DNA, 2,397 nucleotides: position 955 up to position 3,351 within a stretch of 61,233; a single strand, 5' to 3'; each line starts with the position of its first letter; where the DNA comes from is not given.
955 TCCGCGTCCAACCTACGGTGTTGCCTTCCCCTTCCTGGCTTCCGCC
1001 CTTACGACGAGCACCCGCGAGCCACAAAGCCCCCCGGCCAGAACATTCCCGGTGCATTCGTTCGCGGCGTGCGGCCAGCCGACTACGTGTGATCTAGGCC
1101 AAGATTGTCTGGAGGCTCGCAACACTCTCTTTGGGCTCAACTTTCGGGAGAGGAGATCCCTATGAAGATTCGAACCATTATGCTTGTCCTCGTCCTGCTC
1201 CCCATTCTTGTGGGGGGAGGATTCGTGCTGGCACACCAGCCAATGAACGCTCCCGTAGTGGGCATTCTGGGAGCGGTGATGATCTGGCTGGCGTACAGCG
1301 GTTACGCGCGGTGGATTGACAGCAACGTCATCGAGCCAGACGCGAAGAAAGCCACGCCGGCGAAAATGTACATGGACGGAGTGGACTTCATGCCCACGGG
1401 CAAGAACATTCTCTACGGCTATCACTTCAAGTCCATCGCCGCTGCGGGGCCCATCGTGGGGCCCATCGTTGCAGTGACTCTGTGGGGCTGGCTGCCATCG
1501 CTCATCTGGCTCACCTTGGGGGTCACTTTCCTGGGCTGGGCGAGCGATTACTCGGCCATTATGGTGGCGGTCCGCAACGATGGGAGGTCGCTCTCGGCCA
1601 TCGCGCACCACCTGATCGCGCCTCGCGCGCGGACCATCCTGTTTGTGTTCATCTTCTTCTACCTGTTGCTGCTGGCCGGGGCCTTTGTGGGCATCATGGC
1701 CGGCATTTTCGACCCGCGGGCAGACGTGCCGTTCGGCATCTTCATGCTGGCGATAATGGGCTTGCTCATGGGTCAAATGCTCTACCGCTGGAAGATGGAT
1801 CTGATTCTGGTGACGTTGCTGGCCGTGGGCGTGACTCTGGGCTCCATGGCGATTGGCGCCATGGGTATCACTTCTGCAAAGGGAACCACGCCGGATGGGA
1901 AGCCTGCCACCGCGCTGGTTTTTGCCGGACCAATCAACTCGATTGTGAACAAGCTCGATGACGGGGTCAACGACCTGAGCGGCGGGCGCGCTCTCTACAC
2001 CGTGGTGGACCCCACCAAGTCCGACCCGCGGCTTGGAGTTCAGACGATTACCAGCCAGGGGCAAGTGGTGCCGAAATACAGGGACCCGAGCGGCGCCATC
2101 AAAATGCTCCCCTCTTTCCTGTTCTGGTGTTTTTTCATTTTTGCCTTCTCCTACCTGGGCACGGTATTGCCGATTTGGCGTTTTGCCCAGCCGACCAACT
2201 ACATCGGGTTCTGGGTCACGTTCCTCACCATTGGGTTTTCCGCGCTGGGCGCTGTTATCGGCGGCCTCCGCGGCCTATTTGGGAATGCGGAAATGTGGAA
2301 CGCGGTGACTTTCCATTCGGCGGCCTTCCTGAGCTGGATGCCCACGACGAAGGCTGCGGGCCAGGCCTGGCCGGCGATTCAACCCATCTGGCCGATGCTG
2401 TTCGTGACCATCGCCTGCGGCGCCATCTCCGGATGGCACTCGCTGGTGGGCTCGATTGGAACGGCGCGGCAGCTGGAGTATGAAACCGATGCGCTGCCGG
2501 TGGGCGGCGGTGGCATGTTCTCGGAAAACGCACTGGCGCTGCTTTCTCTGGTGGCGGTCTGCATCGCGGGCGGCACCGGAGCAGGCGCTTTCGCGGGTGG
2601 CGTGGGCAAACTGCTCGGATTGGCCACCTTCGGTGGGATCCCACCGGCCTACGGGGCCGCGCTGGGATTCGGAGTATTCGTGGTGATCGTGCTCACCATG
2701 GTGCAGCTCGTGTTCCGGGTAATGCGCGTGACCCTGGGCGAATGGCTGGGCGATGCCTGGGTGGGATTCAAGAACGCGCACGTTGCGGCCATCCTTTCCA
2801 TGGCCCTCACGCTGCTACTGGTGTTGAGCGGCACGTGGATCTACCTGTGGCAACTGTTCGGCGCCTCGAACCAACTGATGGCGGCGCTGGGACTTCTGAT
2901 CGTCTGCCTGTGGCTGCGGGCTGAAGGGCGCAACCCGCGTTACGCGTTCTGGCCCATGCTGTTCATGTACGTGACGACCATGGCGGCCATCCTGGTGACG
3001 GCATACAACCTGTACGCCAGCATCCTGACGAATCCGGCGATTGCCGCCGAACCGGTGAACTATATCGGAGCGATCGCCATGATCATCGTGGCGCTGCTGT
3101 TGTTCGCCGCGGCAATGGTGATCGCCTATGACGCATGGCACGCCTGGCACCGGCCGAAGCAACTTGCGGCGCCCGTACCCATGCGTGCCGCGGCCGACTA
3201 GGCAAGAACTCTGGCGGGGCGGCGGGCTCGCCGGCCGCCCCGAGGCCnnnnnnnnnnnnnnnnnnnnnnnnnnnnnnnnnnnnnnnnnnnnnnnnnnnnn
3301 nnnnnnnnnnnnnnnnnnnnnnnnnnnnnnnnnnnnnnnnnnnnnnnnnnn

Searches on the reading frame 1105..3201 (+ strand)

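Call 104: search_protein_families(library=pfam, proteins=[window:1105-3201:+], max_evalue=0.0001)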
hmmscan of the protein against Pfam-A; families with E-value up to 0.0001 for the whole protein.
window:1105-3201:+ (698 aa): 1 family
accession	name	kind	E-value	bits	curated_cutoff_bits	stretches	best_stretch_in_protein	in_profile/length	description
PF02554.20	CstA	-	1.1e-94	318.7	27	3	51-252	4-205/560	Carbon starvation protein CstA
